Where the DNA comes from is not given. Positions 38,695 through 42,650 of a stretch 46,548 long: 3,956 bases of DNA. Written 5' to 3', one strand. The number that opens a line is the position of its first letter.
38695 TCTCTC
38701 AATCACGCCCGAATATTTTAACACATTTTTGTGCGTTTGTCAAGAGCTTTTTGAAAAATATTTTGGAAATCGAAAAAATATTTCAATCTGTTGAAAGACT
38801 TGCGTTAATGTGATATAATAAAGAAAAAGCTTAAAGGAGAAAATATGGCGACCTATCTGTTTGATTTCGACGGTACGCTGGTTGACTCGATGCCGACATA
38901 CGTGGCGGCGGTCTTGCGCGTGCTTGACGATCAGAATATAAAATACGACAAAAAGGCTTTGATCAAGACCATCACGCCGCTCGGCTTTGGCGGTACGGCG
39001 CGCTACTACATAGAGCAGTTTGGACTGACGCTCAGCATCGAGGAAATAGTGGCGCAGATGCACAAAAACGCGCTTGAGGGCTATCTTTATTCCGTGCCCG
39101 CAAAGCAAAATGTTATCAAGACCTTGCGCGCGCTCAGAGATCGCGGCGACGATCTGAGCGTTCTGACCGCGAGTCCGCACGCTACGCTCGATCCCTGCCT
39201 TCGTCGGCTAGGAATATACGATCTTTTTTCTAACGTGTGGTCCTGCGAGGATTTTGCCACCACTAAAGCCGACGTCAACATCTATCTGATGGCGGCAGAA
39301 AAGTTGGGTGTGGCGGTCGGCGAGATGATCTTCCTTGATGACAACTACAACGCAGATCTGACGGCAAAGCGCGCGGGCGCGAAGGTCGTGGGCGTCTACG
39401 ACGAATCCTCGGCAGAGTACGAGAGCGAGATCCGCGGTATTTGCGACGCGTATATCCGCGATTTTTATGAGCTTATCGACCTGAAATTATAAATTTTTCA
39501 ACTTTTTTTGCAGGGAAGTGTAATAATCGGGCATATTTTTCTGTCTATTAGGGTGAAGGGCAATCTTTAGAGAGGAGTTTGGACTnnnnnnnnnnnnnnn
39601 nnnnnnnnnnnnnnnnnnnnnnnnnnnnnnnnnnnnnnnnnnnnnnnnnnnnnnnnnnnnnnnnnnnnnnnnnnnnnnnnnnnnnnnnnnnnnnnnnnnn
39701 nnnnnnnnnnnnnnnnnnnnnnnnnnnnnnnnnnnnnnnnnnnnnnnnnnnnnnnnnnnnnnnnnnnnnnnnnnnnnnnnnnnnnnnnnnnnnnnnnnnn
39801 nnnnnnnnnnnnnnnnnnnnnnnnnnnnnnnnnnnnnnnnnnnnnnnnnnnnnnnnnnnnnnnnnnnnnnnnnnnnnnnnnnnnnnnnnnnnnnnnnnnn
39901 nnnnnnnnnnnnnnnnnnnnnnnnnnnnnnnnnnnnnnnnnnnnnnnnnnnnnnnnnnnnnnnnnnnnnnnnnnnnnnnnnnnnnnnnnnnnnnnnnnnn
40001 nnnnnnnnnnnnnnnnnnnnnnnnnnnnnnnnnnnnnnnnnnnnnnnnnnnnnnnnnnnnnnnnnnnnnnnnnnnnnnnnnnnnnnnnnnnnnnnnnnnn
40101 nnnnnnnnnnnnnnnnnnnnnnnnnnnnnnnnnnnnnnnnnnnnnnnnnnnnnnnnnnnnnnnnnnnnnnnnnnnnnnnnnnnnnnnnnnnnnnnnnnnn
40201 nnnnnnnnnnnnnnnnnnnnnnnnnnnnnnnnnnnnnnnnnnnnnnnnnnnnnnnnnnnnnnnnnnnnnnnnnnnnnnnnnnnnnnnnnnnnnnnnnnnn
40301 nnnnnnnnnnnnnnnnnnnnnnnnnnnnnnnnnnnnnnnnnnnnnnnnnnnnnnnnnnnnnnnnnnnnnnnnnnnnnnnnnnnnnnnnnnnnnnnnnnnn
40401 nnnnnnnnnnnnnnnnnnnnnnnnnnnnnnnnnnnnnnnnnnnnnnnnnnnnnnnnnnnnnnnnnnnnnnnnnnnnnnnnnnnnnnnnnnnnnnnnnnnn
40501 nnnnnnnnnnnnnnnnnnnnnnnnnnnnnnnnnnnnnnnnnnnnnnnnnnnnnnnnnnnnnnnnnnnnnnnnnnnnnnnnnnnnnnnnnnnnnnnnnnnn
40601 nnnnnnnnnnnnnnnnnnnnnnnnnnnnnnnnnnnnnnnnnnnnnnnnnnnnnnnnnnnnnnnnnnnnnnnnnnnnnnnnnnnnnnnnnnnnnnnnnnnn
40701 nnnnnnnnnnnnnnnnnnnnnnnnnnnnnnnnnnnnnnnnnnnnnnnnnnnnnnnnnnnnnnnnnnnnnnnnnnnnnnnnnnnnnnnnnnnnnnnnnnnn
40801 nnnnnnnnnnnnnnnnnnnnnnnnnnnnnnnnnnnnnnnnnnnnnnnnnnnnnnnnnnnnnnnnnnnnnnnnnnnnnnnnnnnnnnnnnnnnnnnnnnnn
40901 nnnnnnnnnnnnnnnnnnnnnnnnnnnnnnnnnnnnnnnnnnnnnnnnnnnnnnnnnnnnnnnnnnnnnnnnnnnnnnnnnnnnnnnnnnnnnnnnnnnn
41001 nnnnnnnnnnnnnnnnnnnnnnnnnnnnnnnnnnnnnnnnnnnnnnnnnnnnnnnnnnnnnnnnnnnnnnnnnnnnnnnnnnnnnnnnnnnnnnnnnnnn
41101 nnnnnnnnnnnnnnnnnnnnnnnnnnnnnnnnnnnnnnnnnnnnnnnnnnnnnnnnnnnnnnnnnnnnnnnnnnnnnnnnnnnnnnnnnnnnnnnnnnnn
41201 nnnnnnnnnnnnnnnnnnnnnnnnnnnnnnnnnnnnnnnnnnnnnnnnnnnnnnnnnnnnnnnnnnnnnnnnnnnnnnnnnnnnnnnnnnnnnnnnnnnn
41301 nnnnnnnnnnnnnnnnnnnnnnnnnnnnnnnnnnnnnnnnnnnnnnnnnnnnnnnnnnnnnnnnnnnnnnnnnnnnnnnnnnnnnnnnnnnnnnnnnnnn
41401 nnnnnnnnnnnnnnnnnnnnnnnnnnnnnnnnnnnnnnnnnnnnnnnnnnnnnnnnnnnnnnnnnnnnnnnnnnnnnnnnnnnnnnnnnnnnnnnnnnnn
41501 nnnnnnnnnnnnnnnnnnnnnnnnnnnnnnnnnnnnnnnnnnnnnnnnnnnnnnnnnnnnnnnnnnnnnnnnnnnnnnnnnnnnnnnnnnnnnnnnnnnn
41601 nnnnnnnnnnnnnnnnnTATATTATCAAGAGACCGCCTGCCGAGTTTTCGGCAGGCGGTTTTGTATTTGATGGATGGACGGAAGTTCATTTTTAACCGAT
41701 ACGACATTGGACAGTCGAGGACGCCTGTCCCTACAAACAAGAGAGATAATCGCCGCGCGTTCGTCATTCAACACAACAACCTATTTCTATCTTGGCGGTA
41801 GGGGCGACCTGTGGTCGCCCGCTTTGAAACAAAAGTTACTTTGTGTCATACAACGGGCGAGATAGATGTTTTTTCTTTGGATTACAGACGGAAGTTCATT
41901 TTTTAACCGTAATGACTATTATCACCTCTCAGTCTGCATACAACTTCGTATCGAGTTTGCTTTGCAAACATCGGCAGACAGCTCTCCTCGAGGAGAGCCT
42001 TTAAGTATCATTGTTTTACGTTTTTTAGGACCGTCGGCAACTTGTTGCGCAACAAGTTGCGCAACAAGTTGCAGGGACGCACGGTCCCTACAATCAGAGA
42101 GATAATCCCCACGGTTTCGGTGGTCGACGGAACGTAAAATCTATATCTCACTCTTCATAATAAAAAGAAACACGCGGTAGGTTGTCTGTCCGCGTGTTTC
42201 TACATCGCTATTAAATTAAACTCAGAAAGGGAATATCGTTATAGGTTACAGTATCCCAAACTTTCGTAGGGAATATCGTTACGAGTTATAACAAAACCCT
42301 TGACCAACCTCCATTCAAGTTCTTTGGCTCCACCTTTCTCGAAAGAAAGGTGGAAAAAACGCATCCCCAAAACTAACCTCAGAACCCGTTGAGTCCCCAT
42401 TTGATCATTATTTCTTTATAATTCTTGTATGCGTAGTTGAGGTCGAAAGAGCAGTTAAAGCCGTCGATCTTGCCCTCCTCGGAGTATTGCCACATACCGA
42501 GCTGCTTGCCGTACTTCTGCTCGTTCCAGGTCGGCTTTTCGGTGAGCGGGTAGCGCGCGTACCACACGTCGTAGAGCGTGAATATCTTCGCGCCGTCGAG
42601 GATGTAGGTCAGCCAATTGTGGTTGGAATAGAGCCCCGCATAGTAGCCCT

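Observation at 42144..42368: Unassigned ~225-nt structured element (copy B) filling the space between a stop codon and an intrinsic terminator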

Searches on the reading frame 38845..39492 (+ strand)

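Call 8: search_protein_families(library=pfam, proteins=[window:38845-39492:+], max_evalue=0.01)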
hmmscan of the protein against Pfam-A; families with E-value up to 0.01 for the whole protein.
window:38845-39492:+ (215 aa): 4 families
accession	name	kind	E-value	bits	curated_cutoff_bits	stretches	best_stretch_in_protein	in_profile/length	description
PF13419.12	HAD_2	-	3.1e-22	80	23.8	1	5-184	2-178/178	Haloacid dehalogenase-like hydrolase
PF00702.32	Hydrolase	-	1.4e-18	68.4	26.4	1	2-174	2-186/191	haloacid dehalogenase-like hydrolase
PF12710.13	HAD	-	6.6e-08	33.6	27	1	5-130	2-130/189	haloacid dehalogenase-like hydrolase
PF06888.18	Put_Phosphatase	-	0.0032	17.4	27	0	5-133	4-121/234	Putative Phosphatase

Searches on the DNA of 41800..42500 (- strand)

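Call 7: search_rna_families(source=window, start=41800, end=42500, threshold=evalue, max_evalue=10)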
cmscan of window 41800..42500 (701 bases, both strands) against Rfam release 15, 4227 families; matches with E-value up to 10: 9.
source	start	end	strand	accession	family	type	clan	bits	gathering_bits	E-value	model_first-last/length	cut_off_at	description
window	42037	42072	-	RF04002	MIR6143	Gene; miRNA;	-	20.5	75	0.35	1-89/89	no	MIR6143 microRNA precursor family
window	42037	42072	+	RF04002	MIR6143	Gene; miRNA;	-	20.4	75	0.38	1-89/89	no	MIR6143 microRNA precursor family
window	42333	42425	-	RF01211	SNORD124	Gene; snRNA; snoRNA; CD-box;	-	17.3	40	3.6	1-104/104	no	Small nucleolar RNA SNORD124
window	41968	42014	-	RF02913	pemK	Cis-reg;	-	14.3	34.8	7.5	1-61/61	no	pemK RNA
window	41800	41901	+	RF02881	MH_s25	Gene; sRNA;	-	14.1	114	5.6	100-207/207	5'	Mesorhizobail RNA 25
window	41978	42031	+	RF01762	whalefall-1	Gene; sRNA;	-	13.9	37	1.3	1-56/56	no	Whalefall-1 RNA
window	41982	41997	-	RF01762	whalefall-1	Gene; sRNA;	-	13.9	37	1.4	5-20/56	no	Whalefall-1 RNA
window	42228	42314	-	RF01941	MIR1223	Gene; miRNA;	-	13.4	77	7.6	1-102/102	no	MIR1223 microRNA precursor family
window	42322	42368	-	RF01768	flavi_FSE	Cis-reg; frameshift_element;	-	11.2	43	9.9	1-62/62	no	ribosomal frameshift site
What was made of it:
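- On Any Rfam 15 family: Within the element, matches have E of about 4-10 (call 7).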

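Call 71: search_dna_similar(query=window:42130-42380:-, collection=plasmids, mode=distant, max_evalue=0.01, max_rows=10)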
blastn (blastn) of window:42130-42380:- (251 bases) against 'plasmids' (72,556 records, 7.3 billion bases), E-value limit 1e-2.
No match.

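Call 72: search_dna_similar(query=window:42130-42380:-, collection=phages, mode=distant, max_evalue=0.01, max_rows=10)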
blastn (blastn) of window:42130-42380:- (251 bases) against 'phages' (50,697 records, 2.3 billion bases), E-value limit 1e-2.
No match.
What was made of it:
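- Tried and rejected: No match (calls 71, 72).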
